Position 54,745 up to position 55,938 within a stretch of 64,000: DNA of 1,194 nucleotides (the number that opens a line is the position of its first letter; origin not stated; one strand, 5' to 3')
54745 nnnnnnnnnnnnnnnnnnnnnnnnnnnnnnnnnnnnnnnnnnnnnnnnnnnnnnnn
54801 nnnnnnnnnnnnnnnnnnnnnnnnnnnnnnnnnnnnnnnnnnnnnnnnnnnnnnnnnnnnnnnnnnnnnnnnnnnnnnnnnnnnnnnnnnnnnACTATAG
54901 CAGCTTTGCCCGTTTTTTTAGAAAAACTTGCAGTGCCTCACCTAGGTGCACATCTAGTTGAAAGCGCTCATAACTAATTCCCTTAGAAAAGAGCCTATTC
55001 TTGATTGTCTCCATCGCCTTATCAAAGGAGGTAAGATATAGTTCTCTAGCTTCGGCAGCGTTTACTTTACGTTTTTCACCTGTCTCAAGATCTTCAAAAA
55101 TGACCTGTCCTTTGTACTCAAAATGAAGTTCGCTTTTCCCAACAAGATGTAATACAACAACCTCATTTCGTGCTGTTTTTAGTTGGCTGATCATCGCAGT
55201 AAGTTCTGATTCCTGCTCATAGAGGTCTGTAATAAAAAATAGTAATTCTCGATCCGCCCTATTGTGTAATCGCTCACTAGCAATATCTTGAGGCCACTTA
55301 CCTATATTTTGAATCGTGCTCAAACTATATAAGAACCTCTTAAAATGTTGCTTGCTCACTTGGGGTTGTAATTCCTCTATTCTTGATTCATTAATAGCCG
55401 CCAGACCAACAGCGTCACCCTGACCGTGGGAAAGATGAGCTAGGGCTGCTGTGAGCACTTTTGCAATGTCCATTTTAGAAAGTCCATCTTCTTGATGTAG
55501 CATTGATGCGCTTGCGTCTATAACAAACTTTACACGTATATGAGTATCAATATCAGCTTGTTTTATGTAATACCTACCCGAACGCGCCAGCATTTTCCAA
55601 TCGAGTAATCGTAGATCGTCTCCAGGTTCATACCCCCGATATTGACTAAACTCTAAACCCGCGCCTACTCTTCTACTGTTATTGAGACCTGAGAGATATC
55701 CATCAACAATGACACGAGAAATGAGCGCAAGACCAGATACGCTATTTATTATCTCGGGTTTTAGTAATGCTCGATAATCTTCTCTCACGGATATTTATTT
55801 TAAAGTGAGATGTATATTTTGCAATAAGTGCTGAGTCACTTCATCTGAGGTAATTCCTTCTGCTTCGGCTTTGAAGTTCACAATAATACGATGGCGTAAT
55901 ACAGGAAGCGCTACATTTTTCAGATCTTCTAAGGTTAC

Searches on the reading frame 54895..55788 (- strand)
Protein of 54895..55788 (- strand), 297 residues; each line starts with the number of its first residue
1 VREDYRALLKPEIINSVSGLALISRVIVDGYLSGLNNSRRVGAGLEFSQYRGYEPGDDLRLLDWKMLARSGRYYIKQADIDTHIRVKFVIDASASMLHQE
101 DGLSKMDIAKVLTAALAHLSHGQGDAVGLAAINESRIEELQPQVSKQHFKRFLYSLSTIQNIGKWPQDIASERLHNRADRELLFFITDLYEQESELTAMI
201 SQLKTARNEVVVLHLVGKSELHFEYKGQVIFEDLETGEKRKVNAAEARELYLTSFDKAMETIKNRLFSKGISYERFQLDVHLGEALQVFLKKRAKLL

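Call 93: search_protein_families(library=pfam, proteins=[window:54895-55788:-], max_evalue=0.0001)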
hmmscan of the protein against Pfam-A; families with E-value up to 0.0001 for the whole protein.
window:54895-55788:- (297 aa): 2 families
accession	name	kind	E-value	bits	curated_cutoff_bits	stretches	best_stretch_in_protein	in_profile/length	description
PF01882.25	DUF58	-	4.1e-34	118.1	23.4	1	49-254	1-209/216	Protein of unknown function DUF58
PF13519.12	VWA_2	-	1.3e-05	26.2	27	1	88-188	3-105/107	von Willebrand factor type A domain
